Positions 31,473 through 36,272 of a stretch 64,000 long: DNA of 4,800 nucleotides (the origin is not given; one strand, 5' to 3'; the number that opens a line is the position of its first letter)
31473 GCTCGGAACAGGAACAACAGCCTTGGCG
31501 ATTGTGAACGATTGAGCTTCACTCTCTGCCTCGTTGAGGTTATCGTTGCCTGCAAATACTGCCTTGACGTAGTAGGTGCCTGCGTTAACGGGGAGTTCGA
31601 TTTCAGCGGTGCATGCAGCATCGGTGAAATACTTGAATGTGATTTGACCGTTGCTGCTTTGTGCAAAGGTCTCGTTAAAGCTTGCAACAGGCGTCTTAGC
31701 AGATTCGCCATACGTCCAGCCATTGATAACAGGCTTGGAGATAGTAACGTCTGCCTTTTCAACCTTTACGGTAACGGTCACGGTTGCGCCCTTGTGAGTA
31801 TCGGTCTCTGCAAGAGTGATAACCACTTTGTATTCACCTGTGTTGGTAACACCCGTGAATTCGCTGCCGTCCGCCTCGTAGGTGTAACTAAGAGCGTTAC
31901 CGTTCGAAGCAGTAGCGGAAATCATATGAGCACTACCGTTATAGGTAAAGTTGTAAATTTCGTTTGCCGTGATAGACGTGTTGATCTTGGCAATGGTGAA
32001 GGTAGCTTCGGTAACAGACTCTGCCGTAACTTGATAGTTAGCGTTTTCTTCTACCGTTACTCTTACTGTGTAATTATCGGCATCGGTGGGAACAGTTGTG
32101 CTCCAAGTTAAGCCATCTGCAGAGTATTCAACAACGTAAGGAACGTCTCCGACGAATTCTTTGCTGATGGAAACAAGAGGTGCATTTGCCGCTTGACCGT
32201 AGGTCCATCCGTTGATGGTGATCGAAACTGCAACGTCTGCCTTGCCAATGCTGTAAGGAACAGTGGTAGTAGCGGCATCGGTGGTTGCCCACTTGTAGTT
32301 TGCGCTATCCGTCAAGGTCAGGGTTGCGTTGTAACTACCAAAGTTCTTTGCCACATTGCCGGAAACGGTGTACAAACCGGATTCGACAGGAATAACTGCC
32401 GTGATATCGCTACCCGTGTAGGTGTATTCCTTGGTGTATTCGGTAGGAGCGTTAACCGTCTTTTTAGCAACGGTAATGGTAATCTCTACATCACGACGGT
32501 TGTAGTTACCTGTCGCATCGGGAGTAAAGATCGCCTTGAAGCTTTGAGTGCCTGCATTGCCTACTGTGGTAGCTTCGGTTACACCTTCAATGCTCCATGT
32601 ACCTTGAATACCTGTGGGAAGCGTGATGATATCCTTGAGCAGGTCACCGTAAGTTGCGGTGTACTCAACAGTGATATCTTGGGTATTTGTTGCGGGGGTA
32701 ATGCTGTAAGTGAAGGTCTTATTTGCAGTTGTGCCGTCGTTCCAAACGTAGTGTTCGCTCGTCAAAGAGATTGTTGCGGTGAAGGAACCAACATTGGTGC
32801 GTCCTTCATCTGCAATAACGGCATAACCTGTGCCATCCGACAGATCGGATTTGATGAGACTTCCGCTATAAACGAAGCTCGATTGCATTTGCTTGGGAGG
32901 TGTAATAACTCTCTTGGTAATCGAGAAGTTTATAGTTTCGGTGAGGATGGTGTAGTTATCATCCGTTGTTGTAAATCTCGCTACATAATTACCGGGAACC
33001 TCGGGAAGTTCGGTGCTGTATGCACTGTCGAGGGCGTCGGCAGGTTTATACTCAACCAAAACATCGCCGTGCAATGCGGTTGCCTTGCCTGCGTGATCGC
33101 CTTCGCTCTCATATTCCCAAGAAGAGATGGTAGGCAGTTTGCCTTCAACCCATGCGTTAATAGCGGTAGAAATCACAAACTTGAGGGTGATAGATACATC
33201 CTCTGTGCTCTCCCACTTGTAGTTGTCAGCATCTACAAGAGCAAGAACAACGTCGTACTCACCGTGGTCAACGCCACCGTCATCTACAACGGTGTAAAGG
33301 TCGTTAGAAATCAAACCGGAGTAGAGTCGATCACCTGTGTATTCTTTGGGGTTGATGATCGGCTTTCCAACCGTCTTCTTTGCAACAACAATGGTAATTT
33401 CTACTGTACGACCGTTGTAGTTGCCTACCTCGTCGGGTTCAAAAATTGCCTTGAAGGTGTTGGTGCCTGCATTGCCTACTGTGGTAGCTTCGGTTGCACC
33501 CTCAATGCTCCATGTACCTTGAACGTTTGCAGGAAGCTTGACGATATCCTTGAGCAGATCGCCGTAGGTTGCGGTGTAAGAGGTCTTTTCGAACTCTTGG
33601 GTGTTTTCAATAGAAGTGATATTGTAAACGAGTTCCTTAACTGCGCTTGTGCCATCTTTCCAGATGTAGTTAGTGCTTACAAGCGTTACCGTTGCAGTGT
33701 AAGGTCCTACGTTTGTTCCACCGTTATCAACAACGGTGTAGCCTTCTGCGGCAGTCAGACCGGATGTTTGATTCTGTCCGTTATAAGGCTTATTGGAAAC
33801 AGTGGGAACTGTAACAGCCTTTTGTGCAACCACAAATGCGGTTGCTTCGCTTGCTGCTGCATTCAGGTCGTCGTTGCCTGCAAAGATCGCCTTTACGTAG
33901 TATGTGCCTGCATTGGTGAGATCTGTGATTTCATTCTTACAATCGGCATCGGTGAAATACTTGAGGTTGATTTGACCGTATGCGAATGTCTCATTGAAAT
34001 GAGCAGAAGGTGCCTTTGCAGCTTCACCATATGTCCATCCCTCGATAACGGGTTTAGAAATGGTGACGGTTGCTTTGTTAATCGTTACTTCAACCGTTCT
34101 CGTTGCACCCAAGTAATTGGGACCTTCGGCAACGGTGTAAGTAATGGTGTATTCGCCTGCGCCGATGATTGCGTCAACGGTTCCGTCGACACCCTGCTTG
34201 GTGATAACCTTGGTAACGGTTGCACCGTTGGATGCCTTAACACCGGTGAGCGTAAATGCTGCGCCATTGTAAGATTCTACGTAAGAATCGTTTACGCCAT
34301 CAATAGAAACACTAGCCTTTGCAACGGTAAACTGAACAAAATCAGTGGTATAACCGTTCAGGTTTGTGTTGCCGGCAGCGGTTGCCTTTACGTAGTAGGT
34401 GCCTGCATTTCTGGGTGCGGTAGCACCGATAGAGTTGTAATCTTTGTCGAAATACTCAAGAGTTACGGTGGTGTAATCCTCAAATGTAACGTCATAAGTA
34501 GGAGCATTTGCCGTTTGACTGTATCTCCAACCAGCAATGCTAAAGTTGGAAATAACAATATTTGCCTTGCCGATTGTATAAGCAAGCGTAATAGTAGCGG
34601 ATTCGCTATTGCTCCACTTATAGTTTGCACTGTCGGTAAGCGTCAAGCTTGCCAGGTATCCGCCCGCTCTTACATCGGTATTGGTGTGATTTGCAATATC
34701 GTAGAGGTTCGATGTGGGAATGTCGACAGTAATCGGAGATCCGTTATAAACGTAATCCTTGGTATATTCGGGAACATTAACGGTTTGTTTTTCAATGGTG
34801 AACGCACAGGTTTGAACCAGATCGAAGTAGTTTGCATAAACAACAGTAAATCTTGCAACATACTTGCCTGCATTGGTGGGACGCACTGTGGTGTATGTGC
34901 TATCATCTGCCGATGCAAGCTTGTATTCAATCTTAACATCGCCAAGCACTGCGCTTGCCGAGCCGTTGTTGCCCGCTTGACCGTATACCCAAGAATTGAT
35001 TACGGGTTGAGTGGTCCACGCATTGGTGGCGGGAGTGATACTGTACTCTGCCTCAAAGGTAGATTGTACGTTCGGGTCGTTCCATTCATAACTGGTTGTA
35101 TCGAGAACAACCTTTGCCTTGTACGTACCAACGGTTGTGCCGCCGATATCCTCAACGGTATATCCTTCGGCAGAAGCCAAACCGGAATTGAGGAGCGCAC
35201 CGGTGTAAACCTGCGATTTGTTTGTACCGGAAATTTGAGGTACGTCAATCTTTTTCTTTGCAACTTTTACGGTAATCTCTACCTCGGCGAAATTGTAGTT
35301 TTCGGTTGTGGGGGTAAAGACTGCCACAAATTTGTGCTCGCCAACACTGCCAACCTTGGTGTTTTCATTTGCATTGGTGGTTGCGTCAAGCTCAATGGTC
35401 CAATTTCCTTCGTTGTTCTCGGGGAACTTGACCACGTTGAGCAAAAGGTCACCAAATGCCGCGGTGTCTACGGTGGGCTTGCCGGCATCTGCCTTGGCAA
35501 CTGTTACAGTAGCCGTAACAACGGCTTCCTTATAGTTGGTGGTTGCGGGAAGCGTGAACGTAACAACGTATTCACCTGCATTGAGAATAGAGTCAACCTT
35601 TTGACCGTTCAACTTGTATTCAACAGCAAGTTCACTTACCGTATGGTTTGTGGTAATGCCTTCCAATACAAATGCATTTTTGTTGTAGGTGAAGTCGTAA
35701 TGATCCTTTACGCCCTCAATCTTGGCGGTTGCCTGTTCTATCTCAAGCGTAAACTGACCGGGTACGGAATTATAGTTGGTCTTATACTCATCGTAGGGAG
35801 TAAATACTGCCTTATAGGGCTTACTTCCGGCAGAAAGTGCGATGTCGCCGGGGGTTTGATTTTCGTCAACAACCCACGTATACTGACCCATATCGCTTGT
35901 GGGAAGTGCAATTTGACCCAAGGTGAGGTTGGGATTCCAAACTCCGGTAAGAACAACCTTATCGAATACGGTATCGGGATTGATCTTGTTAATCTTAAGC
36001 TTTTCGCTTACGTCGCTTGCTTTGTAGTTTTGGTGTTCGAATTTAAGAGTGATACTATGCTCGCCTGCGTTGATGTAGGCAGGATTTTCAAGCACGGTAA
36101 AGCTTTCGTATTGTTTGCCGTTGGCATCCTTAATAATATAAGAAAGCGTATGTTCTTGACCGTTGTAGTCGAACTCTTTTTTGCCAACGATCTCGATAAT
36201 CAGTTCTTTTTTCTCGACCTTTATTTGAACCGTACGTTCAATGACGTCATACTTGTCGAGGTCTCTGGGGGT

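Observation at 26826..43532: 16.7-kb apparently single-promoter locus coupling an ABC ATPase/permease pair to a 1,049-aa Ig/beta-helix protein and the 3,598-aa giant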

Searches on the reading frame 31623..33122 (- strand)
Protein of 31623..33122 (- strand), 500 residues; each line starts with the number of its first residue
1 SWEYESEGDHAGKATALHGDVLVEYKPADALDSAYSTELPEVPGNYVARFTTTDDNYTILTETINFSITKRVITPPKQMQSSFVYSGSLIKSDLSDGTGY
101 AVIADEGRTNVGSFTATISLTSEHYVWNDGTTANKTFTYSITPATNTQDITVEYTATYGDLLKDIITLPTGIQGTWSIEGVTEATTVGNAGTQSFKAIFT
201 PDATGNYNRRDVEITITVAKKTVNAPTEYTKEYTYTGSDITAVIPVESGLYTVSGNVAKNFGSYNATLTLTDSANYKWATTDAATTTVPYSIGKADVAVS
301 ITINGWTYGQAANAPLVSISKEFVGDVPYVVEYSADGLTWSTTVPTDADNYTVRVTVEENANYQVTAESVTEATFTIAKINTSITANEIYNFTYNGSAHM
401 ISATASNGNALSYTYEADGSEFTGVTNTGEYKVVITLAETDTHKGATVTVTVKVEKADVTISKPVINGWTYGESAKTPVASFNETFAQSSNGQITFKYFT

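Call 12: search_protein_families(library=pfam, proteins=[window:31623-33122:-], max_evalue=1)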
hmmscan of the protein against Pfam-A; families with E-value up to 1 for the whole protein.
window:31623-33122:- (500 aa): 1 family
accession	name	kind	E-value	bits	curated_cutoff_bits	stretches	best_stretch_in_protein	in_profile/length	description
PF10651.15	BppU_N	-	0.14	12.3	23.1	1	78-164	58-138/142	BppU N-terminal domain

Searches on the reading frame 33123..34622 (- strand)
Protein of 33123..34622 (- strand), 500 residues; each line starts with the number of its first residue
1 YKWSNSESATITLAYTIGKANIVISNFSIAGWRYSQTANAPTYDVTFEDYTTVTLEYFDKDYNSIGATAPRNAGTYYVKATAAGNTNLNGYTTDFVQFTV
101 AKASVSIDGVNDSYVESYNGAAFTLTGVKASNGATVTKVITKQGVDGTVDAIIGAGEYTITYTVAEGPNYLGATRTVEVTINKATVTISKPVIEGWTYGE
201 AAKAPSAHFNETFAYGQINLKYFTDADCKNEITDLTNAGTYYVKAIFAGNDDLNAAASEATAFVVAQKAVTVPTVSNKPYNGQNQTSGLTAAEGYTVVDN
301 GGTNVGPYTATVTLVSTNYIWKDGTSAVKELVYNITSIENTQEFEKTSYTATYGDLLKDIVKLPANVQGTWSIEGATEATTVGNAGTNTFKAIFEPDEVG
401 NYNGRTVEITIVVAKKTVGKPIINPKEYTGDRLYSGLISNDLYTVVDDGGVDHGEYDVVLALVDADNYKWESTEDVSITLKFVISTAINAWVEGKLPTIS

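Call 12: search_protein_families(library=pfam, proteins=[window:33123-34622:-], max_evalue=1)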
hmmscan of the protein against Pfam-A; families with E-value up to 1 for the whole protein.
window:33123-34622:- (500 aa): 3 families
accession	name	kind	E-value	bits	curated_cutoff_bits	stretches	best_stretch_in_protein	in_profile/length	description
PF17883.6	MBG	-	0.0054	17.6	23.3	1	37-105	20-93/97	MBG domain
PF16886.11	ATP-synt_ab_Xtn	-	0.0091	16.2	25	1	133-166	35-68/88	ATPsynthase alpha/beta subunit barrel-sandwich domain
PF01014.23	Uricase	-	0.042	14.7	25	1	30-74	43-85/140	Uricase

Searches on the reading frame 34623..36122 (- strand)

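Call 12: search_protein_families(library=pfam, proteins=[window:34623-36122:-], max_evalue=1)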
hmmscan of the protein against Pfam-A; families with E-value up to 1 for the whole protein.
window:34623-36122:- (500 aa): 1 family
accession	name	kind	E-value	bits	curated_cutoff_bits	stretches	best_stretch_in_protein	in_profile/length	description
PF14685.13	PDZ_Tricorn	-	0.077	13.4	25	1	298-333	21-56/88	Tricorn protease PDZ domain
